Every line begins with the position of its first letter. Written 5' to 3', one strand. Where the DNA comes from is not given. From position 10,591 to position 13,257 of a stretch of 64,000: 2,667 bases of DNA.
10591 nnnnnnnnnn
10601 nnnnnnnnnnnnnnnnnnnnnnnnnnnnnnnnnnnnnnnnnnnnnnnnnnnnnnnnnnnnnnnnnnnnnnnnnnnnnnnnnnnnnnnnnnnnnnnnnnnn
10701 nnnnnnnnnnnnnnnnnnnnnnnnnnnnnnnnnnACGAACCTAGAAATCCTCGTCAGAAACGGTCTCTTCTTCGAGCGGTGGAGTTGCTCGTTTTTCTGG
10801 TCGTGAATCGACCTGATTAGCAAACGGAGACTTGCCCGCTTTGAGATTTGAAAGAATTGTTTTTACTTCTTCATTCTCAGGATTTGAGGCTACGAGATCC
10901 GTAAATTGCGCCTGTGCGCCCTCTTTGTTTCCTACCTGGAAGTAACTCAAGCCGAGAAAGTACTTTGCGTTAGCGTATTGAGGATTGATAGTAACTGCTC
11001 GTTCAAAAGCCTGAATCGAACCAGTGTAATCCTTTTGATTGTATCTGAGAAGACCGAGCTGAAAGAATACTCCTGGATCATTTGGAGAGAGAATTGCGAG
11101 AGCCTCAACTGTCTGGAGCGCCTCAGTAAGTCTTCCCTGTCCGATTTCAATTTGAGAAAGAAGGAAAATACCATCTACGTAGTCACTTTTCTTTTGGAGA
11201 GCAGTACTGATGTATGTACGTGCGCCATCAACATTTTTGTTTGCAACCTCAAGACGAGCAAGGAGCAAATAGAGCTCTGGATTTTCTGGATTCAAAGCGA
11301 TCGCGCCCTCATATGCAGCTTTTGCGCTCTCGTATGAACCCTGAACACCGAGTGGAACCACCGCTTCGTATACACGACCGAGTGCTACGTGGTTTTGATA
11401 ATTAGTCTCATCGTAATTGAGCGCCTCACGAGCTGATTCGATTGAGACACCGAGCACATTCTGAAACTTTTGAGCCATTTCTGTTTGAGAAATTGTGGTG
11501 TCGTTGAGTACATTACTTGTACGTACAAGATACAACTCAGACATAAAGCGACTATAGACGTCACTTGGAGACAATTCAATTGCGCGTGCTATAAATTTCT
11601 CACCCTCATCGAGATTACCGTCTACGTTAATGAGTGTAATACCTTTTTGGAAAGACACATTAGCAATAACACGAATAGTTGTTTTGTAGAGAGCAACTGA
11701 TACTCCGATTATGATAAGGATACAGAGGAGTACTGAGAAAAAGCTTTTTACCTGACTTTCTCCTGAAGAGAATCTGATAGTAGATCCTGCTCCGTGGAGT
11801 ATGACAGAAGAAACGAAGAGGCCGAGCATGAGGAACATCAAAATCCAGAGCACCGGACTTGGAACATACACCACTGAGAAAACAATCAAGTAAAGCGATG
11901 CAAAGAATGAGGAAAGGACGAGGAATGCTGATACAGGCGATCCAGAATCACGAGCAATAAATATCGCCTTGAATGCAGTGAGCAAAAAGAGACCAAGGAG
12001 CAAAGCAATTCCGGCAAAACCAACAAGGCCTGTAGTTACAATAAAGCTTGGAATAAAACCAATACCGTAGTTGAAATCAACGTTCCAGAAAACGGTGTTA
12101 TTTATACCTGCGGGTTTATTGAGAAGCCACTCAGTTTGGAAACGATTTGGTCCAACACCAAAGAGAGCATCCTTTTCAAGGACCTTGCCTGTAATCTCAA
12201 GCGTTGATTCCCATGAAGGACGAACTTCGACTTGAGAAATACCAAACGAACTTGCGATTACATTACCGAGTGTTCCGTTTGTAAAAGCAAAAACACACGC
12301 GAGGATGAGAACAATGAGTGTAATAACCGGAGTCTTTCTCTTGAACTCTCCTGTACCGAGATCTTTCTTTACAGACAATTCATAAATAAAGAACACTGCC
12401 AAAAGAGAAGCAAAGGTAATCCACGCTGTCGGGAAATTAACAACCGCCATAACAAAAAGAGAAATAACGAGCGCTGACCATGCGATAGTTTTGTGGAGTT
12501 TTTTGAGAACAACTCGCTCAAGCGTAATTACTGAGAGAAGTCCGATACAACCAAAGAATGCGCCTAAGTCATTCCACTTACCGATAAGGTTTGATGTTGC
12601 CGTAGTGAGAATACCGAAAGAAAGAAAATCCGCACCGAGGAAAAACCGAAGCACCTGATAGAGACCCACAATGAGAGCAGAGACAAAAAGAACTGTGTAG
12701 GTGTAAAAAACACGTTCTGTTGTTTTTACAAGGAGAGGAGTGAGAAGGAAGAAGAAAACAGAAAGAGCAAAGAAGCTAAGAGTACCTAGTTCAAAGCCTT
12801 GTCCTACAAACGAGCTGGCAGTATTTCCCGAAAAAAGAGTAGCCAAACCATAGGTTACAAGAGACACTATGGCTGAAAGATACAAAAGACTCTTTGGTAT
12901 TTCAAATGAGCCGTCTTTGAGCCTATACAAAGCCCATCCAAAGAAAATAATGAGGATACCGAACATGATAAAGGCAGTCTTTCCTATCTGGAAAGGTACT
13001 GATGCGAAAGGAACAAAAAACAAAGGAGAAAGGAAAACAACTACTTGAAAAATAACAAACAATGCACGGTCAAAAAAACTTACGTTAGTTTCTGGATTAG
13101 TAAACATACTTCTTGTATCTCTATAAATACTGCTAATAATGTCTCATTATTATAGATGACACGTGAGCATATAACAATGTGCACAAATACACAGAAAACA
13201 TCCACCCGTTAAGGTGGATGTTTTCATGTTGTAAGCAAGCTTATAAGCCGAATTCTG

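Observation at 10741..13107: Wzy_C-TPR fusion proteins as candidate protein O-oligosaccharyltransferases (paralog 1 beside murJ)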

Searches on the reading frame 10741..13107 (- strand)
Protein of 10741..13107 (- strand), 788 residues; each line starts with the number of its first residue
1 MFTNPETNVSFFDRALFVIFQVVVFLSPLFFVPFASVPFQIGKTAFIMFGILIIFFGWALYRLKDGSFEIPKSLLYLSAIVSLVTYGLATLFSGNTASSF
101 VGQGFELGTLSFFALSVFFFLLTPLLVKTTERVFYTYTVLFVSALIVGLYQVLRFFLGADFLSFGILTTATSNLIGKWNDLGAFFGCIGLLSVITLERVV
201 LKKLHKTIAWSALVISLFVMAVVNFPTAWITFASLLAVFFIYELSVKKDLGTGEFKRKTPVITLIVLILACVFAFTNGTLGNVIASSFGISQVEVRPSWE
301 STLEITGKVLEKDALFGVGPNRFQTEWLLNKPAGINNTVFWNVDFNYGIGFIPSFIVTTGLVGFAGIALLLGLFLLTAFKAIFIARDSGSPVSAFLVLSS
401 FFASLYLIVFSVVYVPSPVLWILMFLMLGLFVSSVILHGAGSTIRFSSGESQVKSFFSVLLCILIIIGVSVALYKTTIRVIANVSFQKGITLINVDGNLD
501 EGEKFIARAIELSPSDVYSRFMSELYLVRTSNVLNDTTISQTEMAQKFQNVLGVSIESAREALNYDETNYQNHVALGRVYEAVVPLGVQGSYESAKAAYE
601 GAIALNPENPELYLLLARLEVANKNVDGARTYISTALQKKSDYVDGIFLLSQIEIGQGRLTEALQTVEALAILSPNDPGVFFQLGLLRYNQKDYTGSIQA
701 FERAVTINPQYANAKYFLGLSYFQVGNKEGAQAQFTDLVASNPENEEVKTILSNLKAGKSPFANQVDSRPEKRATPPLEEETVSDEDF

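Call 3: search_protein_families(library=pfam, proteins=[window:10741-13107:-], max_evalue=1)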
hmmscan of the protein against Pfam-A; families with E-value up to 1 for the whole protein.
window:10741-13107:- (788 aa): 24 families
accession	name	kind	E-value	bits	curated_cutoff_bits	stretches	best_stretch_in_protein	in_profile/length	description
PF14559.12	TPR_19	-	7.5e-24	84.3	25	3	589-640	4-55/68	Tetratricopeptide repeat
PF07719.23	TPR_2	-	5.2e-20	70.3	27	3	680-711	3-34/34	Tetratricopeptide repeat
PF13432.12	TPR_16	-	1e-19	71.1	32.7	2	589-642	10-63/65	Tetratricopeptide repeat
PF13414.12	TPR_11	-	2.5e-17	62.7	26.8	3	685-726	1-42/42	TPR repeat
PF13428.12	TPR_14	-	1.6e-15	56.5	23.5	3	589-619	14-44/44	Tetratricopeptide repeat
PF13181.12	TPR_8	-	6.1e-15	54.5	25.7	2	680-711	3-34/34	Tetratricopeptide repeat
PF13371.12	TPR_9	-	4.3e-13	49.5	35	2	653-712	4-63/73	Tetratricopeptide repeat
PF00515.34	TPR_1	-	9.4e-11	41.5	27.8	1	681-711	4-34/34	Tetratricopeptide repeat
PF13431.12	TPR_17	-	2.7e-10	40.1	24.4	1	598-630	1-33/34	Tetratricopeptide repeat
PF23914.1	TPR_CcmH_CycH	-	6.6e-10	39.5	42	2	560-678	40-156/158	Cytochrome c-type biogenesis protein H TPR domain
PF14561.12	TPR_20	-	6.3e-07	30.1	25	2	695-747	5-59/90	Tetratricopeptide repeat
PF13174.12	TPR_6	-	2.6e-06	28.1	26.3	1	681-710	3-32/33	Tetratricopeptide repeat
PF24575.1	TPR_Slam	-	3.9e-05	24.5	35.2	1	684-735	53-104/104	Surface lipoprotein assembly modifier, N-terminal TPR repeats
PF12895.13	ANAPC3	-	7.1e-05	23.5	27.2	1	658-731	3-75/82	Anaphase-promoting complex, cyclosome, subunit 3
PF13424.12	TPR_12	-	0.00051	20.6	30.1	1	683-737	8-70/77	Tetratricopeptide repeat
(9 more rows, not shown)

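Call 4: search_protein_families(library=ncbifam, proteins=[window:10741-13107:-], max_evalue=1)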
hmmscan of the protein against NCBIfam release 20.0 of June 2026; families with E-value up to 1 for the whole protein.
window:10741-13107:- (788 aa): 28 families (the best 25 are shown)
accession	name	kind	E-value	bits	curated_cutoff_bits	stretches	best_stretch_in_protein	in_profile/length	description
TIGR02917.1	PEP_TPR_lipo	equivalog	1.6e-32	112.3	312.2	2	590-753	173-336/899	XrtA/PEP-CTERM system TPR-repeat protein PrsT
NF040959.1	MamA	equivalog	3.2e-16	59.4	200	2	579-706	74-201/204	magnetosome protein MamA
TIGR02552.1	LcrH_SycD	equivalog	1.3e-14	54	104.8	2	657-754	31-128/136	SycD/LcrH family type III secretion system chaperone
TIGR02521.1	type_IV_pilW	equivalog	9.8e-14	51.5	154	2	682-748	35-101/234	type IV pilus biogenesis/stability protein PilW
NF033762.1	social_mot_Tgl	equivalog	1.4e-09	37.7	225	1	584-775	39-235/252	social motility TPR repeat lipoprotein Tgl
NF047371.1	FlcA_CTERM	equivalog_domain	1.5e-09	36.9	300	1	674-741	469-536/646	periplasmic flagellar collar protein FlcA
NF033920.0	C39_PA2778_fam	equivalog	4.7e-09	36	150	2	573-669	153-249/255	PA2778 family cysteine peptidase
TIGR03939.1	PGA_TPR_OMP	equivalog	8.8e-09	34.1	366.65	1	637-762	388-513/800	poly-beta-1,6 N-acetyl-D-glucosamine export porin PgaA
TIGR02795.1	tol_pal_ybgF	equivalog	1.5e-07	32.1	90.1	1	685-749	9-76/119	tol-pal system protein YbgF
NF033758.1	gliding_GltE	equivalog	5.9e-07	28.8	225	2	673-746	217-290/411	adventurous gliding motility TPR repeat lipoprotein GltE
NF052304.1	CdsG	equivalog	7.9e-07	29.3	170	1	654-751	18-115/133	CdsG family type III secretion system protein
TIGR04510.1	mod_pep_cyc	subfamily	1.6e-05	23.6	400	1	587-749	409-573/814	putative peptide modification system cyclase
NF047507.1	TPR_BatC_Lepto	exception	2.4e-05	23.9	175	1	675-773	55-157/214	TPR repeat-containing protein BatC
TIGR00540.1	TPR_hemY_coli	hypoth_equivalog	4.4e-05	22.4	142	2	609-735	260-382/385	heme biosynthesis-associated TPR protein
NF008391.2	PRK11189.1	equivalog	4.5e-05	23.1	250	1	673-743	94-164/297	lipoprotein NlpI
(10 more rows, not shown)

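Call 14: search_solved_structures(query=A2, max_evalue=10)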
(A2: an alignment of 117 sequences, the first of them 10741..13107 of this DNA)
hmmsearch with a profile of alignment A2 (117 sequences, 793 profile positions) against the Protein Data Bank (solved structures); distinct sequences matched with E-value up to 10: 293 (the best 60 are shown).
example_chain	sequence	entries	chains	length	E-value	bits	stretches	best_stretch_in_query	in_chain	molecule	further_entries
9qhb_A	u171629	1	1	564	4.6e-59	203.1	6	596-753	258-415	Engineered tetratricopeptide repeat protein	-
8bu0_A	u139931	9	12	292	1.4e-33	118.7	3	596-753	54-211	Consensus tetratricopeptide repeat protein | Crystal structure of an 8-repeat consensus TPR superhelix with Zinc. | Monomer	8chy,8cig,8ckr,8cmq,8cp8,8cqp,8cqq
9qhc_A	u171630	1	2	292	2.7e-31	111.2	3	598-762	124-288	Engineered tetratricopeptide repeat protein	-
7yea_A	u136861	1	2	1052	4.2e-20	74.2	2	595-744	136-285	UDP-N-acetylglucosamine--peptide N-acetylglucosaminyltransferase 110 kDa subunit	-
7yeh_B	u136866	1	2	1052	4.4e-20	74.2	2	598-767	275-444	UDP-N-acetylglucosamine--peptide N-acetylglucosaminyltransferase 110 kDa subunit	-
7ntf_A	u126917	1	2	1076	4.8e-20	74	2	598-764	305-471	Isoform 1 of UDP-N-acetylglucosamine--peptide N-acetylglucosaminyltransferase 110 kDa subu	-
1w3b_A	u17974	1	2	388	1.5e-18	69.1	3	595-737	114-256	UDP-N-ACETYLGLUCOSAMINE--PEPTIDE N-ACETYLGLUCOSAMINYLTRANSFERASE 110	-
6eou_A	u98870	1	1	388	7.1e-18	66.8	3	595-737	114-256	UDP-N-acetylglucosamine--peptide N-acetylglucosaminyltransferase 110 kDa subunit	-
8a3t_F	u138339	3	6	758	3.5e-17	64.5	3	667-762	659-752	Anaphase-promoting complex subunit CDC27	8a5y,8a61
8ch0_A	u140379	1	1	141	4.7e-17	64.1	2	665-749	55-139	Consensus tetratricopeptide repeat protein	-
1na0_A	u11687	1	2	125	8.7e-17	63.2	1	648-762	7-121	designed protein CTPR3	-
7y4i_A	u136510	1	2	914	1.5e-16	62.5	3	661-753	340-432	Probable UDP-N-acetylglucosamine--peptide N-acetylglucosaminyltransferase SPINDLY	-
6xt9_D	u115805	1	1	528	1.5e-16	62.4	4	596-746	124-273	Bardet-Biedl syndrome 4 protein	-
2fo7_A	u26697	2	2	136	1.7e-16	62.3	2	668-749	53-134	SYNTHETIC CONSENSUS TPR PROTEIN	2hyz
8dtf_A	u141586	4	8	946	1.9e-16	62.2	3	662-753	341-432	Probable UDP-N-acetylglucosamine--peptide N-acetylglucosaminyltransferase SPINDLY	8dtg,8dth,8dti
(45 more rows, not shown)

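Call 22: predict_structure(alignment_id=A2)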
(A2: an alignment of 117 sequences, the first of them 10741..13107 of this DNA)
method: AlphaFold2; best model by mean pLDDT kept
length: 788 residues; sequences in the alignment: 117
mean_pLDDT: 91.6   pTM: 0.87
mean pLDDT of the five models: 91.6, 90.8, 89.4, 88.5, 87.7
residues with pLDDT >= 90: 601; 70-90: 160; 50-70: 12; < 50: 15
segments of 3 or more residues with pLDDT < 50: 250-253, 782-788
pLDDT, mean of each block of 10 residues (from residue 1): 60 94 96 85 93 97 92 96 97 93 89 97 96 96 97 92 86 92 98 94 95 98 96 97 74 62 97 93 90 88 95 96 95 89 93 96 97 97 83 93 98 96 98 95 90 92 96 95 95 92 97 96 95 91 91 96 96 97 92 98 97 97 95 96 92 90 90 88 91 92 92 92 92 91 87 89 80 76 42
secondary structure, 60 per line:
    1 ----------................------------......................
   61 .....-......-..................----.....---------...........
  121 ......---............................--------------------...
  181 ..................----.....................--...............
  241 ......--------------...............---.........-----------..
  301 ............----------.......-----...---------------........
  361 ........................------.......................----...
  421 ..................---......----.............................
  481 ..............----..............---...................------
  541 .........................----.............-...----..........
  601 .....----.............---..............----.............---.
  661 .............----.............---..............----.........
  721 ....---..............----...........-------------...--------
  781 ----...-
elements in order (helices of 4 or more, strands of 3 or more residues): H11-26 H39-65 E67-72 H74-91 H96-100 H110-126 H130-157 H178-198 H203-223 H226-246 H261-275 H279-287 H299-312 H323-329 H353-384 H391-413 H418-438 E442-447 H452-494 H499-512 H516-534 H541-565 H570-582 H591-605 H610-622 H626-639 H644-656 H660-673 H678-690 H694-707 H712-724 H728-741 H746-756

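Call 25: find_related_loci(query=A1, collection=genome_contigs, flank=6000)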
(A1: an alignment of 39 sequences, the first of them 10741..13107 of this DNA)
Query A1 (788 aa) in genome_contigs; peptide patterns used: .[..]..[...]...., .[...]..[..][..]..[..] (x = any residue, [..] = any of these).
599 stretches matched a pattern (row limit reached: there are more); 587 encode a relative of the query (tblastn E <= 1e-3); the best 80 are kept; 80 distinct loci.
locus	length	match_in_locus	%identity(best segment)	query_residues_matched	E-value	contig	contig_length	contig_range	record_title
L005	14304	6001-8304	52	13-786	0e+0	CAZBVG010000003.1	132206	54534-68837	MAG TPA_asm: uncultured Candidatus Saccharibacteria bacterium isolate SRP133034_co1_261 genome assembly, contig: NODE_39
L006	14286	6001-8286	50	13-781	0e+0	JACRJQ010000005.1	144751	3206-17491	MAG: Candidatus Taylorbacteria bacterium isolate NC_groundwater_1833_Pr3_B-0.1um_56_22 SR-2_scaffold_141_909696, whole g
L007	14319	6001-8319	48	12-786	0e+0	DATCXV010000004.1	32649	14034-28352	MAG TPA_asm: Candidatus Paceibacterota bacterium isolate SMAG_U7448 k141_327194, whole genome shotgun sequence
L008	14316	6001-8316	49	10-786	0e+0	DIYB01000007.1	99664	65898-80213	MAG TPA_asm: Patescibacteria group bacterium UBA6065 UBA6065_contig_1054, whole genome shotgun sequence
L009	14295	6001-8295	50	13-780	0e+0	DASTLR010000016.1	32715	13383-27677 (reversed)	MAG TPA_asm: Candidatus Paceibacterota bacterium isolate SMAG_U3078 k141_183319, whole genome shotgun sequence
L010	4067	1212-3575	49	12-787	0e+0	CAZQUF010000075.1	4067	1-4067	MAG TPA_asm: uncultured Candidatus Saccharibacteria bacterium isolate binchicken_co50_64 genome assembly, contig: NODE_3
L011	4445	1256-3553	48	10-776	0e+0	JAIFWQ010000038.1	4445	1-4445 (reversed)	MAG: Candidatus Parcubacteria bacterium isolate viral-cat_56_12 PAFVLPS_2018_scaffold_113887, whole genome shotgun seque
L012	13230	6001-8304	50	13-786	0e+0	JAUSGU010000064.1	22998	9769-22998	MAG: bacterium isolate E14_metabat.bin.148 E14_k141_172295, whole genome shotgun sequence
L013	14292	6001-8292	47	13-786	0e+0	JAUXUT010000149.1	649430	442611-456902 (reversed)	MAG: bacterium isolate C15_concoct.bin.159_sub C15_k141_471755, whole genome shotgun sequence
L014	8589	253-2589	45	17-781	0e+0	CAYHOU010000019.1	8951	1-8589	MAG TPA_asm: uncultured Candidatus Saccharibacteria bacterium isolate ERP119705_co15_3 genome assembly, contig: NODE_946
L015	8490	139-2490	46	23-787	0e+0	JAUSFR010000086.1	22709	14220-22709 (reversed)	MAG: bacterium isolate E14_maxbin.342_sub E14_k141_1603930, whole genome shotgun sequence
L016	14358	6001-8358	43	3-782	0e+0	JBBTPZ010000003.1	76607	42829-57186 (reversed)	MAG: Patescibacteria group bacterium isolate H52-bin030_1 H52_bin030_1_000000000003, whole genome shotgun sequence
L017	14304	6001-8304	43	7-781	0e+0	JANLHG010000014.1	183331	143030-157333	MAG: Patescibacteria group bacterium isolate P6-11 k99_164896, whole genome shotgun sequence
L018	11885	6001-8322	51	3-782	0e+0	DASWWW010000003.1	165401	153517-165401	MAG TPA_asm: Candidatus Paceibacterota bacterium isolate SMAG_U3666 k141_743313, whole genome shotgun sequence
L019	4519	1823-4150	44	28-786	0e+0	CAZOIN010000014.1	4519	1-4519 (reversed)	MAG TPA_asm: uncultured Candidatus Saccharibacteria bacterium isolate binchicken_co203_272 genome assembly, contig: k141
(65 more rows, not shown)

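Call 28: fold_search(model_id=the predicted structure, library=pdb)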
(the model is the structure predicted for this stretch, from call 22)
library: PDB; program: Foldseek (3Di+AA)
matches with E <= 10: 1254; with E <= 0.001: 247
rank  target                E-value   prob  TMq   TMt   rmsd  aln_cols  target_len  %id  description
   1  9qhc_B                2.9e-09  1.00  0.27  0.67   5.0       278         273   22  Crystal structure of 8-repeat CTPR protein with eliminated coordination sites (released 2025-10-22)
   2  9qhc_A                6.0e-09  1.00  0.27  0.67   4.8       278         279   22  Crystal structure of 8-repeat CTPR protein with eliminated coordination sites (released 2025-10-22)
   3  8chy                  1.4e-08  1.00  0.25  0.63   6.2       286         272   22  Crystal structure of an 8-repeat consensus TPR superhelix with Zinc. (released 2024-02-21)
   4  9qhb                  1.6e-08  1.00  0.26  0.68   5.7       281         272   21  Crystal structure of 16-repeat CTPR protein with eliminated coordination sites (released 2025-10-22)
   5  1w3b_B                6.0e-08  1.00  0.28  0.54   4.4       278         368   19  The superhelical TPR domain of O-linked GlcNAc transferase reveals structural similarities to importin alpha. (released 2004-09-09)
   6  7ntf_A                1.1e-07  1.00  0.27  0.24  12.1       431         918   15  Cryo-EM structure of unliganded O-GlcNAc transferase (released 2021-11-17)
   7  7ntf_B                1.1e-07  1.00  0.25  0.24   7.9       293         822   19  Cryo-EM structure of unliganded O-GlcNAc transferase (released 2021-11-17)
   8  1w3b_A                1.8e-07  1.00  0.27  0.49   6.2       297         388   19  The superhelical TPR domain of O-linked GlcNAc transferase reveals structural similarities to importin alpha. (released 2004-09-09)
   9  7yea_A                2.5e-07  1.00  0.17  0.14  12.6       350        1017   20  Human O-GlcNAc transferase Dimer (released 2023-07-12)
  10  6eou                  2.7e-07  1.00  0.27  0.57   5.5       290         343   18  O-GlcNAc transferase TPR domain with the intellectual disability associated mutation L254F (released 2018-05-09)
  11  7yeh_A                3.2e-07  1.00  0.27  0.22  19.9       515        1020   16  Cryo-EM structure of human OGT-OGA complex (released 2023-07-12)
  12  8dtf_A                3.3e-07  1.00  0.22  0.22  16.2       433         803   14  Cryo-EM structure of the full length Arabidopsis SPY with complete TPRs (released 2023-03-08)
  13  7y4i_A                4.0e-07  1.00  0.23  0.23  11.5       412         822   16  Crystal structure of SPINDLY in complex with GDP (released 2022-12-07)
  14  8dtg_B                4.3e-07  1.00  0.22  0.23  13.3       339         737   16  Cryo-EM structure of Arabidopsis SPY alternative conformation 1 (released 2023-03-08)
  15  8a3t_F                4.6e-07  1.00  0.24  0.35  23.7       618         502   16  S. cerevisiae APC/C-Cdh1 complex (released 2022-08-31)
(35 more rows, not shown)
